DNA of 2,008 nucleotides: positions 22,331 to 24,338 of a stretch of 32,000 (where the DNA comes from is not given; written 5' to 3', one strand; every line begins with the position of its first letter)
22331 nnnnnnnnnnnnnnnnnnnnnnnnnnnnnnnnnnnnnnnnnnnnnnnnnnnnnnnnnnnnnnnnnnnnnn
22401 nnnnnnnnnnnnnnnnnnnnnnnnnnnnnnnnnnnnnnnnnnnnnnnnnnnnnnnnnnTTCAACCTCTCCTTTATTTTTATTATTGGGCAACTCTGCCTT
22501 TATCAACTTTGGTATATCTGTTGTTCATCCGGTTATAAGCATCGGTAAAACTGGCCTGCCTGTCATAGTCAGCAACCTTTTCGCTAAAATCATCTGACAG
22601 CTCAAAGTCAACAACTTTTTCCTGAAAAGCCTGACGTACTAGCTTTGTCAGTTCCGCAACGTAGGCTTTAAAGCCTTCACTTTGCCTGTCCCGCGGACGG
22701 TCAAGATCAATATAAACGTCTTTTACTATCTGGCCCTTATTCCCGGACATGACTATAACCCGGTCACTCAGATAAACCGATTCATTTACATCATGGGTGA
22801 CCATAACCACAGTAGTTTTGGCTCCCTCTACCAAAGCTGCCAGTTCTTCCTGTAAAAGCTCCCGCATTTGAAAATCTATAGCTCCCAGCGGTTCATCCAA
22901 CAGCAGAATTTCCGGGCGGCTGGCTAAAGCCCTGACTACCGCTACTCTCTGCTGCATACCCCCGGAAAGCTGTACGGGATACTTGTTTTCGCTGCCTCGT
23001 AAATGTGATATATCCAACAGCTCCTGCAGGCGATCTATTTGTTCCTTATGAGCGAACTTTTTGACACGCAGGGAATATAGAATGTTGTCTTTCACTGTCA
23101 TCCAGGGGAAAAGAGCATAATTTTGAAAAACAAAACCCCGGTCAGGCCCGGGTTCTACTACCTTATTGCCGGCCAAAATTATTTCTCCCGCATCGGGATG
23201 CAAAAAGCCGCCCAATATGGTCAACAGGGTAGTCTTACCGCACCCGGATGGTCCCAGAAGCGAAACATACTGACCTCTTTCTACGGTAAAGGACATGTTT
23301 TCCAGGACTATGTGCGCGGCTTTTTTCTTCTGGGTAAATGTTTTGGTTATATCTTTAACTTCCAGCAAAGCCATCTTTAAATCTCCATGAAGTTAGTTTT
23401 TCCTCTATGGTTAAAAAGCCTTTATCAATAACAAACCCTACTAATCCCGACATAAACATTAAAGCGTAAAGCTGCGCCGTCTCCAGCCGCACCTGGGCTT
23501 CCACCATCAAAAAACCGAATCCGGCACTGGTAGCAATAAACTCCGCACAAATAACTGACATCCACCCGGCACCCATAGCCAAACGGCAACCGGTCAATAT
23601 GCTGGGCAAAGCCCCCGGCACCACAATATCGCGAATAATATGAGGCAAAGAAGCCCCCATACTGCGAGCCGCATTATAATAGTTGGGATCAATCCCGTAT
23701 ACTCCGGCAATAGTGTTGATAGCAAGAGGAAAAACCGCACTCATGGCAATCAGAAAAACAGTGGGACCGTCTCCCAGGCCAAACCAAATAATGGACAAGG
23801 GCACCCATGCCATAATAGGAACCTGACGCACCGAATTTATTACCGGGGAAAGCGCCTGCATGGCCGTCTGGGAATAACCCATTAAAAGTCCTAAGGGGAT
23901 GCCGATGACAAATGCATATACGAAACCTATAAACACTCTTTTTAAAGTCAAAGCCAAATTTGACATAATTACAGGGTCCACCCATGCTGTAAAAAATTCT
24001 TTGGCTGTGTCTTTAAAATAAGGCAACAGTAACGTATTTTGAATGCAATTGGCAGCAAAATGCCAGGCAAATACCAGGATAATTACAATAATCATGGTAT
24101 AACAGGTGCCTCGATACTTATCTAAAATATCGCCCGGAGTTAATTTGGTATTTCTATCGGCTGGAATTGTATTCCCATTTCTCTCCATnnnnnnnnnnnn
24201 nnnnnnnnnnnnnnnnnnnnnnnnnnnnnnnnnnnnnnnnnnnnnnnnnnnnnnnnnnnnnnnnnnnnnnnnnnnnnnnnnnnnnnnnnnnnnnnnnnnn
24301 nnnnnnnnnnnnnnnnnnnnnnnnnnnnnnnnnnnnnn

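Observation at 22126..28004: Eight-gene operon joining an ABC importer, an efflux-type permease, a thioredoxin-fold protein, a Cys-Cys-COOH lipoprotein and a DsrE-like protein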

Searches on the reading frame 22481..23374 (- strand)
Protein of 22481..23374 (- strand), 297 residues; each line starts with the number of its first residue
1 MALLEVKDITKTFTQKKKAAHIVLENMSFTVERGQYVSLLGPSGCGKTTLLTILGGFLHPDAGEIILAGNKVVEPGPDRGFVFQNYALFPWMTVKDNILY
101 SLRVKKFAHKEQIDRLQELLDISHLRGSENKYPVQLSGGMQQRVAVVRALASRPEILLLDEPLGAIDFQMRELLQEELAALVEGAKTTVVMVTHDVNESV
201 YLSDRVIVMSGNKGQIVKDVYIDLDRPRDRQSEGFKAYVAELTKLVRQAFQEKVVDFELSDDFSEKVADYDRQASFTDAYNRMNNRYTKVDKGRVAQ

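Call 3: search_protein_families(library=ncbifam, proteins=[window:22481-23374:-], max_evalue=0.01)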
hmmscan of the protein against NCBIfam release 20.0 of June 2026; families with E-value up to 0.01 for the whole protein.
window:22481-23374:- (297 aa): 191 families (the best 25 are shown)
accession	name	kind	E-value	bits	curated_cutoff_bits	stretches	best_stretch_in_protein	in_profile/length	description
NF040729.1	ABC_ATP_SaoA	equivalog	5.1e-114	379.8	360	1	4-250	2-247/248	ABC transporter ATP-binding protein SaoA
TIGR03265.1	PhnT2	equivalog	4.2e-70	236.7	457.7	1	3-217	4-214/353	putative 2-aminoethylphosphonate ABC transporter ATP-binding protein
TIGR01184.1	ntrCD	subfamily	9.9e-69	231.4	291.8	1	24-231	1-211/230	nitrate ABC transporter ATP-binding protein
NF006987.0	PRK09452.1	equivalog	3e-64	217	482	1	2-258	16-270/378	spermidine/putrescine ABC transporter ATP-binding protein PotA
NF043075.1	MMSYN1_0197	equivalog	3.4e-62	210.4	550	1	3-217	2-212/341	spermidine/putrescine ABC transporter ATP-binding protein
TIGR01187.1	potA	subfamily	8e-62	209.2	355.6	1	39-219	1-182/325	polyamine ABC transporter ATP-binding protein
TIGR00968.1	3a0106s01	subfamily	2e-59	201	342.75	1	6-216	3-209/237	sulfate ABC transporter ATP-binding protein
NF008421.0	PRK11248.1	equivalog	2.2e-59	201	357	1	20-226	13-219/255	taurine ABC transporter ATP-binding subunit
NF008621.0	PRK11607.1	equivalog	3.9e-56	190.5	613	1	2-252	18-266/377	putrescine ABC transporter ATP-binding subunit PotG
TIGR03258.1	PhnT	equivalog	4.2e-56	190.5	499.15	1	19-211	19-215/359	2-aminoethylphosphonate ABC transport system ATP-binding subunit PhnT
NF008513.0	PRK11432.1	equivalog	2e-55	188.2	496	1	3-219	6-218/351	ferric ABC transporter ATP-binding protein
NF008105.0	PRK10851.1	equivalog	8.5e-54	182.6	502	1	4-216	3-218/362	sulfate/thiosulfate ABC transporter ATP-binding protein CysA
NF040840.2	tungstate_WtpC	equivalog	2.6e-53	181.5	440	1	19-218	11-213/347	tungstate ABC transporter ATP-binding protein WtpC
NF008653.0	PRK11650.1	subfamily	2.1e-52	178.3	432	1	1-217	1-217/357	sn-glycerol-3-phosphate ABC transporter ATP-binding protein UgpC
TIGR01186.1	proV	subfamily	1.6e-51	175.6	326.6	1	20-217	5-209/363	betaine/proline/choline family ABC transporter ATP-binding protein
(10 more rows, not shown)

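Call 4: search_protein_families(library=pfam, proteins=[window:22481-23374:-], max_evalue=0.01)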
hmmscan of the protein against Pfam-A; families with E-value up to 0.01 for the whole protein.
window:22481-23374:- (297 aa): 5 families
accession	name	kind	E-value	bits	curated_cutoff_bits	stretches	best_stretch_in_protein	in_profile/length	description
PF00005.33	ABC_tran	-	9.1e-34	117.4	25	1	24-163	1-136/137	ABC transporter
PF13304.12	AAA_21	-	1.4e-05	25.7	27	1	133-197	235-301/304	AAA domain, putative AbiEii toxin, Type IV TA system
PF09818.15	ABC_ATPase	-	0.002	17.7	23.2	1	136-213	158-234/283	P-loop domain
PF03215.21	Rad17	-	0.0025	18.2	23.8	0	18-58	29-69/186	Rad17 P-loop domain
PF13401.12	AAA_22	-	0.0057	17.4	27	0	36-161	7-92/130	AAA domain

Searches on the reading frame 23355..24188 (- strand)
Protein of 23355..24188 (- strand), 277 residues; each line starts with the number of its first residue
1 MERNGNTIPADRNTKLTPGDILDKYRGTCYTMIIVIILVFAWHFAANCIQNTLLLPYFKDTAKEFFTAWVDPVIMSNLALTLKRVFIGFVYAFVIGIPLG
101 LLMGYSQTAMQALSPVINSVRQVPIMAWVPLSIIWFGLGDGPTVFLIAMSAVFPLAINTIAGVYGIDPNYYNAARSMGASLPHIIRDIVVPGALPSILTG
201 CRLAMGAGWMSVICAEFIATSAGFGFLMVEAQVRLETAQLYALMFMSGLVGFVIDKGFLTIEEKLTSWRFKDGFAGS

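Call 3: search_protein_families(library=ncbifam, proteins=[window:23355-24188:-], max_evalue=0.01)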
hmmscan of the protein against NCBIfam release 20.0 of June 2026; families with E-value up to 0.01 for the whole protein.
window:23355-24188:- (277 aa): 27 families (the best 25 are shown)
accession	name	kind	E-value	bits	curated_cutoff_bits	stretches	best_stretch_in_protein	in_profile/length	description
NF040733.1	ABC_perm_U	equivalog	1.9e-113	378.1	295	1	27-270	7-250/251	ABC transporter permease subunit SaoP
NF007545.0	PRK10160.1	equivalog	4.3e-43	147.7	342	1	33-269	30-271/275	taurine ABC transporter permease TauC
NF008470.0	PRK11365.1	equivalog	2.4e-36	125.5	347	1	34-268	17-252/263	aliphatic sulfonate ABC transporter permease SsuC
TIGR01183.1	ntrB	equivalog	2.1e-35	122.3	209.05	1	74-256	15-197/202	nitrate ABC transporter permease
NF008196.0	PRK10952.1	equivalog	1.2e-14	53.9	439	1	31-237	108-304/356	glycine betaine/L-proline ABC transporter permease ProW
TIGR03416.1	ABC_choXWV_perm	equivalog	4.8e-12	45.9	363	1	77-253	87-262/267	choline ABC transporter permease subunit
TIGR01097.1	PhnE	equivalog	4e-11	42.9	216.7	1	29-198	7-185/252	phosphonate ABC transporter, permease protein PhnE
TIGR01581.1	Mo_ABC_porter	hypoth_equivalog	1.9e-06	27.5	210.3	1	155-204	117-167/225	ABC transporter permease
NF007047.0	PRK09500.1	equivalog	2.3e-06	27.4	326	1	150-255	137-248/257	spermidine/putrescine ABC transporter permease PotC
TIGR02141.1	modB_ABC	equivalog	5.5e-06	26.2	182.6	1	148-204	87-144/208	molybdate ABC transporter permease subunit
TIGR02139.1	permease_CysT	equivalog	5.5e-06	26.2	246.1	1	147-206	137-198/265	sulfate ABC transporter permease subunit CysT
NF043080.1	MMSYN1_0166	equivalog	2.7e-05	23.3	370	1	81-205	105-230/307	oligopeptide ABC transporter permease OppC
NF011624.0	PRK15050.1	equivalog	0.00011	21.5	247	1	159-204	180-225/297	2-aminoethylphosphonate ABC transporter permease subunit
NF043074.1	MMSYN1_0196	equivalog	0.00016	21.1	350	1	31-218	20-216/277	spermidine/putrescine ABC transporter permease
TIGR03226.1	PhnU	equivalog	0.00021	20.8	283.45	1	150-205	188-244/311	2-aminoethylphosphonate ABC transporter permease subunit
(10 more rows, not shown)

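Call 4: search_protein_families(library=pfam, proteins=[window:23355-24188:-], max_evalue=0.01)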
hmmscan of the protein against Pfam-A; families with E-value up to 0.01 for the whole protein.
window:23355-24188:- (277 aa): 1 family
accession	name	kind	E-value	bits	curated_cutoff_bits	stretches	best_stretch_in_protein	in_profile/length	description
PF00528.27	BPD_transp_1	-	1.8e-24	86.9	26.4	1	96-253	1-166/184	Binding-protein-dependent transport system inner membrane component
